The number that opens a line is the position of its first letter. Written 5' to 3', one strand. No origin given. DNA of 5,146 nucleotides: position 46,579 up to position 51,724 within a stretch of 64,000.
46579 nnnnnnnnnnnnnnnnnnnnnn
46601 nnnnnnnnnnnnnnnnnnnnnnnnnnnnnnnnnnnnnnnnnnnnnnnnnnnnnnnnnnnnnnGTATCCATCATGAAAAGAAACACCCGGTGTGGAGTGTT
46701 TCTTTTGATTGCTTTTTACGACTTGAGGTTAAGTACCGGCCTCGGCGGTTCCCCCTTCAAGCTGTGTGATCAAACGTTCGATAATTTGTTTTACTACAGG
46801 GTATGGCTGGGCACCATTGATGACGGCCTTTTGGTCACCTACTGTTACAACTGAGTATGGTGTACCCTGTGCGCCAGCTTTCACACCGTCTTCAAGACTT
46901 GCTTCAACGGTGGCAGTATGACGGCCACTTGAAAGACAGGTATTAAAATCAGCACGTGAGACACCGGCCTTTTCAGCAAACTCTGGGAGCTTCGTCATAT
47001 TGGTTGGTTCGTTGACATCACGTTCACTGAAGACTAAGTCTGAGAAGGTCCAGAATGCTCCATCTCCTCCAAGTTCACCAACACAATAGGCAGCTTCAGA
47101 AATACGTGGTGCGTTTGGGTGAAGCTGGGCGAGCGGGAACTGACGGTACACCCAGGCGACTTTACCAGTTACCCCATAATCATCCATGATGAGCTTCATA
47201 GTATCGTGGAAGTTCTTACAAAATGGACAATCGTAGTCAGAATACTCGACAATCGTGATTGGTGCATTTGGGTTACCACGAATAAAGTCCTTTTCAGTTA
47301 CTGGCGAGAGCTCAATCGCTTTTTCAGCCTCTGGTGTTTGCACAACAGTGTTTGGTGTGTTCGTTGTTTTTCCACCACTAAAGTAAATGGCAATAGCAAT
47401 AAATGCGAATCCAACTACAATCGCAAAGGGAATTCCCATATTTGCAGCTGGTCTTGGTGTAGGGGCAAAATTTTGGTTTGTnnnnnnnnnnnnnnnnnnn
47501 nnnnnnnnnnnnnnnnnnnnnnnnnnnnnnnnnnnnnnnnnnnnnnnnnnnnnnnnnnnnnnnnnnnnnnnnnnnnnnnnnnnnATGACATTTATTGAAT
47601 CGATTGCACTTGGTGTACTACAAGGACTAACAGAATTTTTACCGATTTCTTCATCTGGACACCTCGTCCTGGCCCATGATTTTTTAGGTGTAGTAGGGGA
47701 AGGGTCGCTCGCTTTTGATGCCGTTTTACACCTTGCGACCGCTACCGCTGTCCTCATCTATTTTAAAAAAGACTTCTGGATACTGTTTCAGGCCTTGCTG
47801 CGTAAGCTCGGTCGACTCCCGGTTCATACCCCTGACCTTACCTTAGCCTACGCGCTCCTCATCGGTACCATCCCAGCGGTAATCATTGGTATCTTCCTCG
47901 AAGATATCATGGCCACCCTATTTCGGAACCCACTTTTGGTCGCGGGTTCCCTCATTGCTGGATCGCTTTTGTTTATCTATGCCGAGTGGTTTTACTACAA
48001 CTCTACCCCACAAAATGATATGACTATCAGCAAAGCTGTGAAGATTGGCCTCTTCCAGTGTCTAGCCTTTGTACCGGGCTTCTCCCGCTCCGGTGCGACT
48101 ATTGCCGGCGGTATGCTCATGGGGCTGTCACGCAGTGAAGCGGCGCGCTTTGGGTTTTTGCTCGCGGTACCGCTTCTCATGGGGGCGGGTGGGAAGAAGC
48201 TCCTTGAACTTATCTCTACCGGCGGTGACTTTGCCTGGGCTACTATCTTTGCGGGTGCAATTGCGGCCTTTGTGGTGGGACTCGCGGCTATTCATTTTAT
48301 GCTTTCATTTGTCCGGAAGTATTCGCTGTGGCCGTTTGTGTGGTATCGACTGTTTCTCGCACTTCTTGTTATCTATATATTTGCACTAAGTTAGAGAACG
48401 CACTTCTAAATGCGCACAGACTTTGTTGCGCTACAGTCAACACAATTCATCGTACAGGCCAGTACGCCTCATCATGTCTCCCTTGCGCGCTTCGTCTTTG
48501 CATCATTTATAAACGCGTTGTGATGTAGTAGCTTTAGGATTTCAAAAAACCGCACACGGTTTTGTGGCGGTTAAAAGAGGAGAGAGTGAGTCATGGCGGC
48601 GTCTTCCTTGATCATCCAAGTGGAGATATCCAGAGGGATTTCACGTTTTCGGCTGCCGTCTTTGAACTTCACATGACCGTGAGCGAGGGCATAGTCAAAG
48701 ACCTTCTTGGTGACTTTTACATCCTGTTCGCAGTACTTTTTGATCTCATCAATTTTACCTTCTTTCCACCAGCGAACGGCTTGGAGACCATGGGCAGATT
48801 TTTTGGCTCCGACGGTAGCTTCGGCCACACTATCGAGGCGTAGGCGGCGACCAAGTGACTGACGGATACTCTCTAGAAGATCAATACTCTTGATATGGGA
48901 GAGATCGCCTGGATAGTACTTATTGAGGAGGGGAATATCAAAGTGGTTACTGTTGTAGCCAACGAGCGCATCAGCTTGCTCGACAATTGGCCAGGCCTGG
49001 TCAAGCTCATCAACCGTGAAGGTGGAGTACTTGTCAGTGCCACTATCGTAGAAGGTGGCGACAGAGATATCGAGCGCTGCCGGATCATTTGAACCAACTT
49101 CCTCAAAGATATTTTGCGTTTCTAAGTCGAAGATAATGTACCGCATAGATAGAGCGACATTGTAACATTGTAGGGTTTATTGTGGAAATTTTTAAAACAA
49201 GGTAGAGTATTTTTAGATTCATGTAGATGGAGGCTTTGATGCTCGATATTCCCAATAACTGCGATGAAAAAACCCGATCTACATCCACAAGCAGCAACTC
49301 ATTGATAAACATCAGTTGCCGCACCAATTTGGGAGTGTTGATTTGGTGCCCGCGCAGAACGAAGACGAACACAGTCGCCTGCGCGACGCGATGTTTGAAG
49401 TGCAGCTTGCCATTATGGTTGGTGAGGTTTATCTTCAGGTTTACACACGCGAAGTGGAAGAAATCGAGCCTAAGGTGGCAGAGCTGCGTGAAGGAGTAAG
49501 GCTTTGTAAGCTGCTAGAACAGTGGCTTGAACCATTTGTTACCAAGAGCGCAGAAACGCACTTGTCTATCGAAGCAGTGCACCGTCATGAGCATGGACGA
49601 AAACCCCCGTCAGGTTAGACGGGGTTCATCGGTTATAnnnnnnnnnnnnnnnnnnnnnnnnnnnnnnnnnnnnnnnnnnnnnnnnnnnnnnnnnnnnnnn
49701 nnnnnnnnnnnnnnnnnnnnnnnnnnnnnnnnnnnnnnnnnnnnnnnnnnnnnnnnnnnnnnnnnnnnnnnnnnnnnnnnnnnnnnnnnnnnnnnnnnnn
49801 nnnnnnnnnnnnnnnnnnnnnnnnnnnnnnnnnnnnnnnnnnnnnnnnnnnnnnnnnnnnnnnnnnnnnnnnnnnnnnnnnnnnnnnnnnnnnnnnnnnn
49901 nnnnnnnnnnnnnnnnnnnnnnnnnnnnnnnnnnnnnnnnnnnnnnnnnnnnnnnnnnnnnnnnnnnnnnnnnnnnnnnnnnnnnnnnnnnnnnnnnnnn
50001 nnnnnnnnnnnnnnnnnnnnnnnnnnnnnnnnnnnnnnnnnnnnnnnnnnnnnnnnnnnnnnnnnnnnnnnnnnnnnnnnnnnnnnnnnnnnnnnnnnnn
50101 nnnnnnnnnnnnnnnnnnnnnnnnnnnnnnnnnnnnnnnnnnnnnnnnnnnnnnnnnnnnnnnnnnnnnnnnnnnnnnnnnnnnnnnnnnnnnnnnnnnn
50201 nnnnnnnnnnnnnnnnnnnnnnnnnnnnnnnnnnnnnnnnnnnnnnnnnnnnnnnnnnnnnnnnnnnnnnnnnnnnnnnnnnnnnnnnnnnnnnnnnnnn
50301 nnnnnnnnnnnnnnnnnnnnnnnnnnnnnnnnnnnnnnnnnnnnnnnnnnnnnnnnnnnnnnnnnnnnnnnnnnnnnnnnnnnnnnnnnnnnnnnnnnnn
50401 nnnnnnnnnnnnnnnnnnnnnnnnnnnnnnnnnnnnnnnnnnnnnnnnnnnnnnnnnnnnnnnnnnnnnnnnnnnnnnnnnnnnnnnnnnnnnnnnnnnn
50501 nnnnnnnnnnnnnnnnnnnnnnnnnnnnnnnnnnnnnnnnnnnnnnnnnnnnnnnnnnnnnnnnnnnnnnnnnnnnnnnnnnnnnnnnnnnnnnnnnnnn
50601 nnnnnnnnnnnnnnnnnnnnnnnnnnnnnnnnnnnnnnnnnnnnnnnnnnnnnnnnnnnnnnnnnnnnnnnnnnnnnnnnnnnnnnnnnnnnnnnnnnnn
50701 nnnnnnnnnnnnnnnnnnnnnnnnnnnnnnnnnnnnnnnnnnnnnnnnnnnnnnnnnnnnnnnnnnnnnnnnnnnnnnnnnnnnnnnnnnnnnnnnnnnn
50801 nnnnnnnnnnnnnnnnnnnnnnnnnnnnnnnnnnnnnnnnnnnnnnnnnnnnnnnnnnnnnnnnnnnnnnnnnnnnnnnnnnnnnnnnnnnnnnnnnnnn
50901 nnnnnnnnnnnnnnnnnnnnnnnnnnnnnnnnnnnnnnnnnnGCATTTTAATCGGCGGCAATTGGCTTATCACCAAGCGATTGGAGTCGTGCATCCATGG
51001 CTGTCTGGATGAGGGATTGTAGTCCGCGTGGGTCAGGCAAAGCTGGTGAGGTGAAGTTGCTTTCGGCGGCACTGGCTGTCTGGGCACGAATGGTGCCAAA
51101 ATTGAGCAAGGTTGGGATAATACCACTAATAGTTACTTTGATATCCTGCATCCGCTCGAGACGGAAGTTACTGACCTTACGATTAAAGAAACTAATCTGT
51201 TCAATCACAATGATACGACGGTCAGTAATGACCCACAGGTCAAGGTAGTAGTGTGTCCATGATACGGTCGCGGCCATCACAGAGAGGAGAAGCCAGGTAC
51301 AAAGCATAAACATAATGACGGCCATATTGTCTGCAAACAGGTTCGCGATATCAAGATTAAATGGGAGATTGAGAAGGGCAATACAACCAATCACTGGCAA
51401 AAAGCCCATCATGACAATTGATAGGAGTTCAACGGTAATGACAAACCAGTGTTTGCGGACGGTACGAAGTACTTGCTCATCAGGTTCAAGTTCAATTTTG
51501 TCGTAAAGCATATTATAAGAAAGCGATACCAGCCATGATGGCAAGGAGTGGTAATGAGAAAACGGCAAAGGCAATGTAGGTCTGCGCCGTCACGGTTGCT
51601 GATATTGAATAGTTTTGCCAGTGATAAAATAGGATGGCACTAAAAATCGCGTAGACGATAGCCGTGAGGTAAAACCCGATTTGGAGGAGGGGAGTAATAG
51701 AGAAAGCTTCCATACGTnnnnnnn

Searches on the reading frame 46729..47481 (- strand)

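Call 67: search_protein_families(library=ncbifam, proteins=[window:46729-47481:-], max_evalue=0.001)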
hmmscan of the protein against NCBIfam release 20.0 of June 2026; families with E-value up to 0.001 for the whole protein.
window:46729-47481:- (250 aa): 1 family
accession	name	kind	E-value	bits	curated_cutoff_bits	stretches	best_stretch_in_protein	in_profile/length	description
NF041057.1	Rcas_1661_fam_Se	equivalog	3.2e-29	102.2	190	1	39-236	56-246/247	Rcas_1661 family thioredoxin-like (seleno)lipoprotein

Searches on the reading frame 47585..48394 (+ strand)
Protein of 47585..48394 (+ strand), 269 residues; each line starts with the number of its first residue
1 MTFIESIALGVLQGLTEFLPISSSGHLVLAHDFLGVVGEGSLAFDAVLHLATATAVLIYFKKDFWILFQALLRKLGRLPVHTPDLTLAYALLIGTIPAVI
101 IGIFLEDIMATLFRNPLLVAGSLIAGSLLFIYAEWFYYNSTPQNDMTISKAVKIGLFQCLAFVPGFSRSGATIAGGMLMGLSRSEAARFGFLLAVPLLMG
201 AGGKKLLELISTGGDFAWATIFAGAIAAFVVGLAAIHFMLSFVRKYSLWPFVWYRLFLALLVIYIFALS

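Call 11: search_protein_families(library=pfam, proteins=[window:47585-48394:+], max_evalue=0.001)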
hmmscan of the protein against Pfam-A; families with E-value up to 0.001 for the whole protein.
window:47585-48394:+ (269 aa): 1 family
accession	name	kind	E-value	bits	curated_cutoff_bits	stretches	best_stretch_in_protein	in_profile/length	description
PF02673.24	BacA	-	2.1e-79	267.3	33.4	1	7-260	2-256/257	Bacitracin resistance protein BacA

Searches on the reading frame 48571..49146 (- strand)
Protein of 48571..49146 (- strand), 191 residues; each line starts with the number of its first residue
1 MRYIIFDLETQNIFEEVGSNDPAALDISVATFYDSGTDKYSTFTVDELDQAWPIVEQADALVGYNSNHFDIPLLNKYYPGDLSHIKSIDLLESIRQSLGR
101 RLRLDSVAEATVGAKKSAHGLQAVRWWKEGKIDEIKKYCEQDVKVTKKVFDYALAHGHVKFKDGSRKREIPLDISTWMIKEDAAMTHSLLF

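Call 11: search_protein_families(library=pfam, proteins=[window:48571-49146:-], max_evalue=0.001)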
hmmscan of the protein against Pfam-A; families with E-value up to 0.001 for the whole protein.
window:48571-49146:- (191 aa): 2 families
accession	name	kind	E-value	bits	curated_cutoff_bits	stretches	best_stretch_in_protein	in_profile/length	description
PF13482.12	RNase_H_2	-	6e-12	46.2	22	1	5-152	2-163/165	RNase_H superfamily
PF10108.15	DNA_pol_B_exo2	-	5.1e-10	39.8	24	1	84-160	102-181/213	Predicted 3'-5' exonuclease related to the exonuclease domain of PolB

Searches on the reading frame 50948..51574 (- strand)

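Call 12: search_protein_families(library=pfam, proteins=[window:50948-51574:-], max_evalue=0.001)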
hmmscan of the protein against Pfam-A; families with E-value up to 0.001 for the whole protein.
window:50948-51574:- (208 aa): 2 families
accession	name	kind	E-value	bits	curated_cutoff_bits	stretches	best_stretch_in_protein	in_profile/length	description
PF03703.20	bPH_2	-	6.8e-07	29.9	22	1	114-175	6-62/78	Bacterial PH domain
PF14470.12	bPH_3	-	0.00036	21.4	23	1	108-148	19-59/95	Bacterial PH domain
